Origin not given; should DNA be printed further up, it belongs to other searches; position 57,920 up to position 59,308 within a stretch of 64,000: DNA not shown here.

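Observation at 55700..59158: DUF763-like gene co-operonic with PolX and endonuclease III: candidate new base-excision-repair component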

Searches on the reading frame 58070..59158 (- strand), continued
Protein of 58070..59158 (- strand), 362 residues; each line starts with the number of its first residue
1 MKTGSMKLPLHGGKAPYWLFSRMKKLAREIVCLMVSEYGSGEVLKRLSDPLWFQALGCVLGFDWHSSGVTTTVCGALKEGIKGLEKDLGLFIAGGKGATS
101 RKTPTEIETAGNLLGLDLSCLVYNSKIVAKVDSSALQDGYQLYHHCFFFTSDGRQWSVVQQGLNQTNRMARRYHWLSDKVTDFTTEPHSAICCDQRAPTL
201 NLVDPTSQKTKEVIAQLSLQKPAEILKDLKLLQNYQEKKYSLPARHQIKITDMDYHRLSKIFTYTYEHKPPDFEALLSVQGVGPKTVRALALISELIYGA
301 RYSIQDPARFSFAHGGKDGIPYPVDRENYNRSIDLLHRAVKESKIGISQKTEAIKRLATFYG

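Call 31: find_related_loci(query=window:58070-59158:-, collection=metagenome_contigs, flank=7000)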
Query window:58070-59158:- (362 aa) in metagenome_contigs; peptide patterns used: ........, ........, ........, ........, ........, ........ (x = any residue, [..] = any of these).
600 stretches matched a pattern (row limit reached: there are more); 578 encode a relative of the query (tblastn E <= 1e-3); the best 80 are kept; 80 distinct loci.
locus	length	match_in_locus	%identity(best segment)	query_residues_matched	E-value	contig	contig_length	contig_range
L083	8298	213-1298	71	1-362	0e+0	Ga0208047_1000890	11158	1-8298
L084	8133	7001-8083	67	1-361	6e-171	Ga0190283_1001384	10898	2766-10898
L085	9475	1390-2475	64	1-362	4e-164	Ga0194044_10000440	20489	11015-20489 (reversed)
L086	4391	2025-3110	64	1-362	3e-168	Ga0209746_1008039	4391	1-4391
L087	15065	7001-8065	62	1-361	1e-155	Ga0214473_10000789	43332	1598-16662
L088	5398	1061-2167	59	1-362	2e-157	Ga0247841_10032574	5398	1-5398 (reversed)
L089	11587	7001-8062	62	1-360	1e-151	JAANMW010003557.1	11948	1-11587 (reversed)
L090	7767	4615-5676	63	1-360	2e-150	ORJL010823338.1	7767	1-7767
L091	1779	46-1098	62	2-357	7e-163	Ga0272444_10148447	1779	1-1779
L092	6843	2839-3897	60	2-360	8e-150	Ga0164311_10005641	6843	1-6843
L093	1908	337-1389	61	2-357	3e-159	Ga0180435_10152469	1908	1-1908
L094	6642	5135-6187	62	1-357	1e-147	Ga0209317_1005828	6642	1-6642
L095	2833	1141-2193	61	2-357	3e-155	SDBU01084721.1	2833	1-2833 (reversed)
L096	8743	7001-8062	58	1-360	8e-147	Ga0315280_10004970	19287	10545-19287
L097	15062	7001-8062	60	1-360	1e-146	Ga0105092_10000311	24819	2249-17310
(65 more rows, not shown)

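Call 37: predict_structure(alignment_id=A3)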
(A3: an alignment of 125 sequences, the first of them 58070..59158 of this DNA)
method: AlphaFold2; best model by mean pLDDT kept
length: 362 residues; sequences in the alignment: 125
mean_pLDDT: 87.4   pTM: 0.84
mean pLDDT of the five models: 87.4, 86.5, 85.7, 85.6, 84.1
residues with pLDDT >= 90: 230; 70-90: 88; 50-70: 30; < 50: 14
segments of 3 or more residues with pLDDT < 50: 1-6, 318-321
pLDDT, mean of each block of 10 residues (from residue 1): 45 77 96 97 97 91 76 96 97 95 97 97 97 88 96 97 86 96 95 85 96 97 94 82 67 87 96 97 92 92 91 56 74 84 71 73 52
secondary structure, 60 per line:
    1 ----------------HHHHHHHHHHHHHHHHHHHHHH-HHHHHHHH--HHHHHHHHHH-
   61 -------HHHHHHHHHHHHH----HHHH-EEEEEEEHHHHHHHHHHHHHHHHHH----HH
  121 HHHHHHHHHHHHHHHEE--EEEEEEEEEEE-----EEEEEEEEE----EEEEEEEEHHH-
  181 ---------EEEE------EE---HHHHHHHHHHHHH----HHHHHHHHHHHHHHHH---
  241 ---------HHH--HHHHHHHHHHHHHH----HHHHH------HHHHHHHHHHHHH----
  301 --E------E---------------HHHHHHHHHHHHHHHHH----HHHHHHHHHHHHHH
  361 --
elements in order: H17-38 H40-47 H50-59 H68-80 H85-88 E90-96 H97-114 H119-135 E140-150 E156-164 E169-176 E190-193 H205-217 H222-237 H255-268 H273-277 H284-296 H326-342 H347-360
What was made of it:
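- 58070..59158 (-): DUF763 (PF05559) protein, 362 aa; first gene of the operon. AF2 model has pLDDT 87.4 (call 37).
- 58271..58342 (-): Segment encoding the helix-hairpin-helix (aa 273-296, ........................). AF2 secondary structure shows H273-277 and H284-296 (call 37).
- Checked: The segment is modelled as helix 273-277, hairpin, helix 284-296 (call 37).
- This would fit substrate-ordered loops (call 37).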

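Call 39: search_protein_families(library=pfam, alignment_id=A4, max_evalue=0.00001)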
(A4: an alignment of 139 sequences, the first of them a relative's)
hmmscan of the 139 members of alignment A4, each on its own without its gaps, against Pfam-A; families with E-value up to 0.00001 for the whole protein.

A. member 1, L003:5475-6140:+ (221 aa): 2 families
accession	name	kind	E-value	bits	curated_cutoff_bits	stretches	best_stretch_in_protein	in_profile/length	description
PF01135.25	PCMT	-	3.1e-62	210.5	20.3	1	22-220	5-208/210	Protein-L-isoaspartate(D-aspartate) O-methyltransferase (PCMT)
PF00398.26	RrnaAD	-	1.3e-09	38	24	1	82-175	22-119/263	Ribosomal RNA adenine dimethylase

B. families by the number of members that match (of 139 scanned): 238 families (the first 25 are shown)
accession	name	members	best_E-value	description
PF01135.25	PCMT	5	2.7e-64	Protein-L-isoaspartate(D-aspartate) O-methyltransferase (PCMT)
PF00005.33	ABC_tran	4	1.3e-28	ABC transporter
PF07728.20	AAA_5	4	1e-12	AAA domain (dynein-related subfamily)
PF01209.24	Ubie_methyltran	3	2.5e-56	ubiE/COQ5 methyltransferase family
PF13847.12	Methyltransf_31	3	2.2e-44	Methyltransferase domain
PF13649.12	Methyltransf_25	3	2.4e-25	Methyltransferase domain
PF08241.18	Methyltransf_11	3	2.3e-24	Methyltransferase domain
PF00753.33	Lactamase_B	3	6.6e-21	Metallo-beta-lactamase superfamily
PF08242.18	Methyltransf_12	3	1.8e-14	Methyltransferase domain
PF13426.13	PAS_9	3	8.3e-13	PAS domain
PF13489.12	Methyltransf_23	3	2.5e-11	Methyltransferase domain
PF13304.12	AAA_21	3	4.2e-11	AAA domain, putative AbiEii toxin, Type IV TA system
PF00398.26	RrnaAD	3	2.1e-10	Ribosomal RNA adenine dimethylase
PF01078.27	Mg_chelatase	3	5.6e-09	Magnesium chelatase, subunit ChlI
PF12705.13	PDDEXK_1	3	2.5e-08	PD-(D/E)XK nuclease superfamily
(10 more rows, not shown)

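Call 41: fold_search(model_id=the predicted structure, library=pdb)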
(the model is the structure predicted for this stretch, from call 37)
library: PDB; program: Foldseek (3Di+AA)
matches with E <= 10: 77; with E <= 0.001: 0
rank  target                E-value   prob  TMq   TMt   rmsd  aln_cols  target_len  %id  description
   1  1c5g                  4.6e-01  0.05  0.11  0.11  21.9       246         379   11  PLASMINOGEN ACTIVATOR INHIBITOR-1 (released 1999-12-17)
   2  1dvm_A                5.4e-01  0.07  0.13  0.13  21.3       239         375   10  ACTIVE FORM OF HUMAN PAI-1 (released 2000-09-06)
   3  1dvm_C                6.0e-01  0.09  0.14  0.14  21.2       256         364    9  ACTIVE FORM OF HUMAN PAI-1 (released 2000-09-06)
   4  4g8r_A                6.0e-01  0.06  0.12  0.12  21.7       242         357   10  Crystal Structure of a novel small molecule inactivator bound to plasminogen activator inhibitor-1 (released 2013-12-25)
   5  7aqg_A                6.0e-01  0.05  0.12  0.12  22.1       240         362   10  Crystal Structure of Small Molecule Inhibitor TM5484 Bound to Stabilized Active Plasminogen Activator Inhibitor-1 (PAI (released 2021-02-24)
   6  1dvm_B                6.0e-01  0.04  0.10  0.10  22.4       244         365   11  ACTIVE FORM OF HUMAN PAI-1 (released 2000-09-06)
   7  3q03_B                6.3e-01  0.05  0.12  0.12  21.6       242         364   11  Crystal structure of plasminogen activator inhibitor-1 in a metastable active conformation. (released 2011-06-22)
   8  4ic0_B                8.2e-01  0.06  0.13  0.14  21.6       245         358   11  Crystal Structure of PAI-1 in Complex with Gallate (released 2013-12-11)
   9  3pb1_I                8.6e-01  0.06  0.13  0.12  22.7       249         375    9  Crystal Structure of a Michaelis Complex between Plasminogen Activator Inhibitor-1 and Urokinase-type Plasminogen Acti (released 2010-12-29)
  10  3q02_B                8.6e-01  0.05  0.12  0.12  21.4       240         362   12  Crystal structure of plasminogen activator inhibitor-1 in a metastable active conformation. (released 2011-06-22)
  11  6gwn_A                9.1e-01  0.05  0.14  0.14  22.0       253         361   10  Crystal Structure of Stabilized Active Plasminogen Activator Inhibitor-1 (PAI-1-W175F) in Complex with Two Inhibitory  (released 2020-01-01)
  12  4g8r_B                1.0e+00  0.06  0.13  0.13  21.1       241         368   12  Crystal Structure of a novel small molecule inactivator bound to plasminogen activator inhibitor-1 (released 2013-12-25)
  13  4ic0_A                1.0e+00  0.04  0.12  0.12  22.6       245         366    8  Crystal Structure of PAI-1 in Complex with Gallate (released 2013-12-11)
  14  3ut3_B                1.1e+00  0.05  0.13  0.13  23.0       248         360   10  A novel PAI-I inhibitor and its structural mechanism (released 2013-02-06)
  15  6i8s_A                1.1e+00  0.04  0.12  0.12  21.0       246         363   11  Discovery and characterisation of an antibody that selectively modulates the inhibitory activity of plasminogen activa (released 2019-02-13)
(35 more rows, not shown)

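Call 46: fold_search(model_id=the predicted structure, library=viral)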
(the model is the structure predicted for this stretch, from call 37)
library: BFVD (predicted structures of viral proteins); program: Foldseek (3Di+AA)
matches with E <= 10: 127; with E <= 0.001: 0
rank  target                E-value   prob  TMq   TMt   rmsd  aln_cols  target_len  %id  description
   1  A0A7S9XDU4            3.6e-01  0.08  0.11  0.20  17.6       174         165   13  (no name in the UniProt tables at hand)
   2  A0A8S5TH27            5.0e-01  0.06  0.14  0.18  21.2       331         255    9  Uncharacterized protein [Myoviridae sp. ctIty1]
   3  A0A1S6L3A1            1.1e+00  0.04  0.13  0.11  21.3       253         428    9  Uncharacterized protein [Erwinia phage vB_EamM_Yoloswag]
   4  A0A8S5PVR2            1.3e+00  0.03  0.09  0.18  25.4       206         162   12  Uncharacterized protein [Siphoviridae sp. ctwrX9]
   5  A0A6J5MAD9            1.3e+00  0.05  0.13  0.22  20.9       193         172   11  Uncharacterized protein [uncultured Caudovirales phage]
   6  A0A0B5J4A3            1.3e+00  0.02  0.11  0.09  22.1       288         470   10  Uncharacterized protein [Pandoravirus inopinatum]
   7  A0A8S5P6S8            1.5e+00  0.04  0.07  0.19  14.1        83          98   14  Uncharacterized protein [Siphoviridae sp. ct0106]
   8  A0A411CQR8            1.7e+00  0.15  0.09  0.23   4.1        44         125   11  Uncharacterized protein [Arthrobacter phage Sonali]
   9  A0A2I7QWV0            1.7e+00  0.01  0.08  0.13  20.0       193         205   10  (no name in the UniProt tables at hand)
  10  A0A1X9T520            1.8e+00  0.02  0.11  0.09  30.3       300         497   10  Chitin binding protein domain protein [Ranid herpesvirus 3]
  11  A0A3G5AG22            1.9e+00  0.21  0.16  0.32   8.1        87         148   14  Uncharacterized protein [Solivirus sp.]
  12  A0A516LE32            2.0e+00  0.04  0.15  0.16  25.4       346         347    7  (no name in the UniProt tables at hand)
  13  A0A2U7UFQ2            2.1e+00  0.12  0.15  0.37  11.9       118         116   13  Uncharacterized protein [Pandoravirus macleodensis]
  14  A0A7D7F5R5            2.1e+00  0.05  0.12  0.08  23.5       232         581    9  (no name in the UniProt tables at hand)
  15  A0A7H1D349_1          2.1e+00  0.01  0.12  0.06  29.6       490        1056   11  RNA-directed RNA polymerase L [Frankliniella occidentalis associated peribunyavirus-like virus 2]
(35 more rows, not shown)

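Call 51: search_dna_similar(query=window:58070-59158:-, collection=plasmids, mode=protein, max_evalue=0.00001, max_rows=30, rows=spread)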
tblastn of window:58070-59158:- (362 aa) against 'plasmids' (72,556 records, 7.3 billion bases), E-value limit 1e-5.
Records with a match: 230; places in all: 230; records where one place covers at least 80% of the query: 228.
Best place of each record, by identity: <60% 230.
By first word of the organism name: Rhizobium 131; Sinorhizobium 78; Ensifer 9; Phyllobacterium 2; Devosia 2; Haladaptatus 2; Legionella 1; Rhodopseudomonas 1; Shinella 1; Bosea 1; and 2 more.
By predicted mobility (MOB-suite, as given by PLSDB): non-mobilizable 84; conjugative 83; mobilizable 63.
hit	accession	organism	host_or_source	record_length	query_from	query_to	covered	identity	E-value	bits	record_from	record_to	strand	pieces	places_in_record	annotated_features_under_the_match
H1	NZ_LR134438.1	Legionella adelaidensis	environmental,Cooling tower water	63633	2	357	98%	44.2%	4e-95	317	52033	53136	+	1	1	DUF763 domain-containing protein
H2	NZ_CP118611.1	Ensifer adhaerens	Pure isolate,Rhizosphere of Cyperus ...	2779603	2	357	98%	43.2%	3e-96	320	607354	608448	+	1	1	none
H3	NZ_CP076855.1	Rhizobium sp. WYJ-E13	Curcuma wenyujin Y.H. Chen et C. ...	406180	2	357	98%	42.9%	7e-93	310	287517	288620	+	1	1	DUF763 domain-containing protein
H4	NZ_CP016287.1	Rhizobium leguminosarum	Vavilovia formosa,cell culture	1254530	2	357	98%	42.7%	2e-93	312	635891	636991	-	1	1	record has no annotation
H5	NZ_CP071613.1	Rhizobium bangladeshense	lentil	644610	2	357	98%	42.4%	8e-95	316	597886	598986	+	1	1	DUF763 domain-containing protein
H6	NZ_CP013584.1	Rhizobium phaseoli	Phaseolus vulgaris,Whole ...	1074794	2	357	98%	42.4%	3e-94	314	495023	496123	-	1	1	record has no annotation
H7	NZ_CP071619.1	Rhizobium bangladeshense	lentil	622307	2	357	98%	42.4%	4e-94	314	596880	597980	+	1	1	DUF763 domain-containing protein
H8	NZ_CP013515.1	Rhizobium sp. N1314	Phaseolus vulgaris,Whole ...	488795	2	357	98%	42.4%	3e-93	311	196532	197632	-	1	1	DUF763 domain-containing protein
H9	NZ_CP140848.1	Rhizobium johnstonii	-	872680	2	357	98%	42.4%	4e-92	308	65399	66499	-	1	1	DUF763 domain-containing protein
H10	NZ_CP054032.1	Rhizobium indicum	Pisum sativum l. (pea),Pure culture,Pea ...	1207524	2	357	98%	42.2%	3e-92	308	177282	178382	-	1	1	record has no annotation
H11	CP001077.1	Rhizobium etli CIAT 652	-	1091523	2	357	98%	42.2%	8e-94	313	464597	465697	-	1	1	hypothetical conserved protein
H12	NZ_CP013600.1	Rhizobium sp. N741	Phaseolus vulgaris,Whole ...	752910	2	357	98%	42.2%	2e-93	311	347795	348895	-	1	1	DUF763 domain-containing protein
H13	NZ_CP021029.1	Rhizobium sp. TAL182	Phaseolus vulgaris,cell culture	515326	2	357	98%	42.2%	2e-92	309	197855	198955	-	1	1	DUF763 domain-containing protein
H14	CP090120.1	Rhizobium leguminosarum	Trifolium ambiguum,Cell culture,Plant ...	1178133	2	357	98%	42.2%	3e-91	305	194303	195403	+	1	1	DUF763 domain-containing protein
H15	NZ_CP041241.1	Sinorhizobium mexicanum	Acaciella angustissima,cell culture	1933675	2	357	98%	42.1%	5e-95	317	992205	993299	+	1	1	none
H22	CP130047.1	Sinorhizobium meliloti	Medicago,Cell culture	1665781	2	357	98%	41.7%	5e-92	308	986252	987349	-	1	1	DUF763 domain-containing protein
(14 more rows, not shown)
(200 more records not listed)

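Call 52: find_encoding_contigs(protein=P0382, flank=6000, max_places=2)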
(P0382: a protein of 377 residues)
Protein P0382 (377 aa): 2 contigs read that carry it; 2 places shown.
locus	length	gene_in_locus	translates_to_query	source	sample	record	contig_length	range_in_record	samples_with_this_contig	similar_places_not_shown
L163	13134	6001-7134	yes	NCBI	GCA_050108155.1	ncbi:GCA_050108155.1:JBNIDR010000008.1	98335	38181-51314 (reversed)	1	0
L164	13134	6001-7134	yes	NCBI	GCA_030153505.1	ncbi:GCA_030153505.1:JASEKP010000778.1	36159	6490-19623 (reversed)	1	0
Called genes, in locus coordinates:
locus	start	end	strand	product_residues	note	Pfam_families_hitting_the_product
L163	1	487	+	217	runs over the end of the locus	PF00528:BPD_transp_1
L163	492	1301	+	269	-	PF00005:ABC_tran, PF02463:SMC_N (faint), PF13304:AAA_21 (weak)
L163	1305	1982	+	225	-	PF00528:BPD_transp_1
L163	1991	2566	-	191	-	PF02525:Flavodoxin_2, PF03358:FMN_red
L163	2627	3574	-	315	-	PF05048:NosD (weak)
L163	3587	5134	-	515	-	PF12801:Fer4_5, PF00037:Fer4 (faint), PF12801:Fer4_5 (weak), PF12838:Fer4_7 (weak), PF13187:Fer4_9 (weak), PF13237:Fer4_10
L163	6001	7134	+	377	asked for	PF05559:DUF763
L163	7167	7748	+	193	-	PF06197:DUF998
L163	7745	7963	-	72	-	-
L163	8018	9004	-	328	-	PF04055:Radical_SAM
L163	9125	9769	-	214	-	PF01914:MarC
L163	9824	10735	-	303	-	-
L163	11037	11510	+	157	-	PF13404:HTH_AsnC-type, PF13412:HTH_24, PF01037:AsnC_trans_reg, PF22482:AsnC_trans_reg_3 (weak)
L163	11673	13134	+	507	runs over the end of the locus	PF00909:Ammonium_transp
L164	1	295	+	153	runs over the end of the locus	PF00528:BPD_transp_1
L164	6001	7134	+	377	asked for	PF05559:DUF763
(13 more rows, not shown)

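Call 53: get_annotated_region(hit=H5, flank=7000)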
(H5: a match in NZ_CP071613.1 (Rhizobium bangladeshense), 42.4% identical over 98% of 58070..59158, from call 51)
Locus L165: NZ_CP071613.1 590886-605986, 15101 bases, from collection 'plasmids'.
description: Rhizobium bangladeshense strain BLR175 plasmid p1, complete sequence
organism: Rhizobium bangladeshense (NCBI taxid 1138189)
taxonomy: Bacteria; Pseudomonadota; Alphaproteobacteria; Hyphomicrobiales; Rhizobiaceae; Rhizobium; Rhizobium bangladeshense
host: -; source: lentil; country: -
typing (MOB-suite, as given by PLSDB): non-mobilizable
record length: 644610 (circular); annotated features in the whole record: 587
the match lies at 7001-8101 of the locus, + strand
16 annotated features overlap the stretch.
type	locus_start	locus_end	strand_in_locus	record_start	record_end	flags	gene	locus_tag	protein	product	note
CDS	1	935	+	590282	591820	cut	-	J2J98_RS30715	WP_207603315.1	amino acid ABC transporter permease/ATP-binding protein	-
CDS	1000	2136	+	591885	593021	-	-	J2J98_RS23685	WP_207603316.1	FAD-binding oxidoreductase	-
CDS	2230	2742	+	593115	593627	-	-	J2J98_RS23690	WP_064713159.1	hypothetical protein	-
CDS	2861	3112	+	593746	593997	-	-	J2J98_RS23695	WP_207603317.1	hypothetical protein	-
CDS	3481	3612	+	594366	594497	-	-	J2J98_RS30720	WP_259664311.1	hypothetical protein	-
CDS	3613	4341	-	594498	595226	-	-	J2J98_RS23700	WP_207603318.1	endonuclease/exonuclease/phosphatase family protein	-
CDS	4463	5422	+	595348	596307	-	-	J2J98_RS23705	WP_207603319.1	lysylphosphatidylglycerol synthase domain-containing protein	-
CDS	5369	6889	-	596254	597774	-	-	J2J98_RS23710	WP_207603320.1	phospholipase D-like domain-containing protein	-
CDS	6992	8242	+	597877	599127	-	-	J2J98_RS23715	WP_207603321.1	DUF763 domain-containing protein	-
CDS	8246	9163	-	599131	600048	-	-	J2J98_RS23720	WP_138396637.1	DMT family transporter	GO:0055085 - transmembrane transport [Evidence IEA]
CDS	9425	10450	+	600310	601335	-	-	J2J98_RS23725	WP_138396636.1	substrate-binding domain-containing protein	-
CDS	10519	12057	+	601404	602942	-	-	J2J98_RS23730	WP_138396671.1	sugar ABC transporter ATP-binding protein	-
CDS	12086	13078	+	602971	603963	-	-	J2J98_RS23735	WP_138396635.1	ABC transporter permease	GO:0008643 - carbohydrate transport [Evidence IEA]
CDS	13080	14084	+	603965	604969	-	-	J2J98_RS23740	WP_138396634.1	sugar-binding transcriptional regulator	-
CDS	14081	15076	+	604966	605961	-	-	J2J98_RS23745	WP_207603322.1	aldo/keto reductase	-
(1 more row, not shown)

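Call 54: get_annotated_region(hit=H22, flank=7000)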
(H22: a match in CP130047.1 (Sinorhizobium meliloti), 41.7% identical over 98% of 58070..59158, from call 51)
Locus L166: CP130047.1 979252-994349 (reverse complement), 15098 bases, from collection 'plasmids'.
description: Sinorhizobium meliloti strain AK57 plasmid pSymB, complete sequence
organism: Sinorhizobium meliloti (NCBI taxid 382)
taxonomy: Bacteria; Pseudomonadota; Alphaproteobacteria; Hyphomicrobiales; Rhizobiaceae; Sinorhizobium; Sinorhizobium meliloti
host: -; source: Medicago,Cell culture; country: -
typing (MOB-suite, as given by PLSDB): mobilizable; relaxase MOBQ
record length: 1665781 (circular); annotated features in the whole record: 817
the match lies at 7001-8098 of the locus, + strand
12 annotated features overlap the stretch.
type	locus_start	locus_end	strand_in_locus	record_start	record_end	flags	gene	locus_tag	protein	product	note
CDS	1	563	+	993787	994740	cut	-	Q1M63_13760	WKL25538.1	hypothetical protein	-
CDS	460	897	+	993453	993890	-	-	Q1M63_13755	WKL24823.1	hypothetical protein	-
CDS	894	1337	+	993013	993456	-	-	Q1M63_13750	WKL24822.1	hypothetical protein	-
CDS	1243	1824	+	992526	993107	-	-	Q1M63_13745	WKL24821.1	PfkB family carbohydrate kinase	-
CDS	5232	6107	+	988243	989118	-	-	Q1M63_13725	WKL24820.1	carbohydrate ABC transporter permease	-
CDS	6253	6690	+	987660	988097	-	-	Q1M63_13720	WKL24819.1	hypothetical protein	-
CDS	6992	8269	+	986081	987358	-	-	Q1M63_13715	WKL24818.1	DUF763 domain-containing protein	-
CDS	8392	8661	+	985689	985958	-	-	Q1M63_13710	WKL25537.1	hypothetical protein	-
CDS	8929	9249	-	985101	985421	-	-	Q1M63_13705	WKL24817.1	hypothetical protein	-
CDS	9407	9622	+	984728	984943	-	-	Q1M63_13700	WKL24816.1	hypothetical protein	-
CDS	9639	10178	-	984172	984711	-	-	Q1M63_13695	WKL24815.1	cupin domain-containing protein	-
CDS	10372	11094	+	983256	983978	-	-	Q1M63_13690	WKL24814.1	glutathione S-transferase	-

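Call 55: get_annotated_region(hit=H1, flank=7000)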
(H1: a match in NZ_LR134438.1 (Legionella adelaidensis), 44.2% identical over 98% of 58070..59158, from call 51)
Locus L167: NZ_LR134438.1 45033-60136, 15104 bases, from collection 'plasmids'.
description: Legionella adelaidensis strain NCTC12735 plasmid 29, complete sequence
organism: Legionella adelaidensis (NCBI taxid 45056)
taxonomy: Bacteria; Pseudomonadota; Gammaproteobacteria; Legionellales; Legionellaceae; Legionella; Legionella adelaidensis
host: -; source: environmental,Cooling tower water; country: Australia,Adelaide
typing (MOB-suite, as given by PLSDB): non-mobilizable
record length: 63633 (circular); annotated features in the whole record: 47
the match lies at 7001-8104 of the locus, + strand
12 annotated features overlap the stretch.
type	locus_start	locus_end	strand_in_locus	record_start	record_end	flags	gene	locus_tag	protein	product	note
CDS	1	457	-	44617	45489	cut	-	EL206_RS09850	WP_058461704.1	DUF1189 family protein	-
CDS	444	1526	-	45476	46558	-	ugpC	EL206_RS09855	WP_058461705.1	sn-glycerol-3-phosphate ABC transporter ATP-binding protein UgpC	-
CDS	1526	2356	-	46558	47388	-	ugpE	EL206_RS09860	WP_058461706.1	sn-glycerol-3-phosphate ABC transporter permease UgpE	GO:0015794 - glycerol-3-phosphate transmembrane transport [Evidence IEA]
CDS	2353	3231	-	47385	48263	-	-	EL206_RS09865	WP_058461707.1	ABC transporter permease subunit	GO:0055085 - transmembrane transport [Evidence IEA]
CDS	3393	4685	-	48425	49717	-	clcA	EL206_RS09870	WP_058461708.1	H(+)/Cl(-) exchange transporter ClcA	GO:0006821 - chloride transport [Evidence IEA]; GO:0055085 - transmembrane transport [Evidence IEA]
CDS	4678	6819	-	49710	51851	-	-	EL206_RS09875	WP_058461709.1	anthranilate synthase component I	GO:0000162 - tryptophan biosynthetic process [Evidence IEA]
CDS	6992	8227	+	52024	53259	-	-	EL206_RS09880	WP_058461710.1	DUF763 domain-containing protein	-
CDS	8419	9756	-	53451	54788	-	-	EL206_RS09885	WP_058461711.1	ABC transporter permease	-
CDS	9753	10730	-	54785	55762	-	-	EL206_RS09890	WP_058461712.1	ABC transporter permease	GO:0055085 - transmembrane transport [Evidence IEA]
CDS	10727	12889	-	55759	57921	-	-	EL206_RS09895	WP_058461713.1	ABC transporter substrate-binding protein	-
CDS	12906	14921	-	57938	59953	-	ligA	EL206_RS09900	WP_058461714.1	NAD-dependent DNA ligase LigA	GO:0006281 - DNA repair [Evidence IEA]; GO:0006260 - DNA replication [Evidence IEA]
CDS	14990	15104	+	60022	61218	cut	rmuC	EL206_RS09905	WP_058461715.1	DNA recombination protein RmuC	-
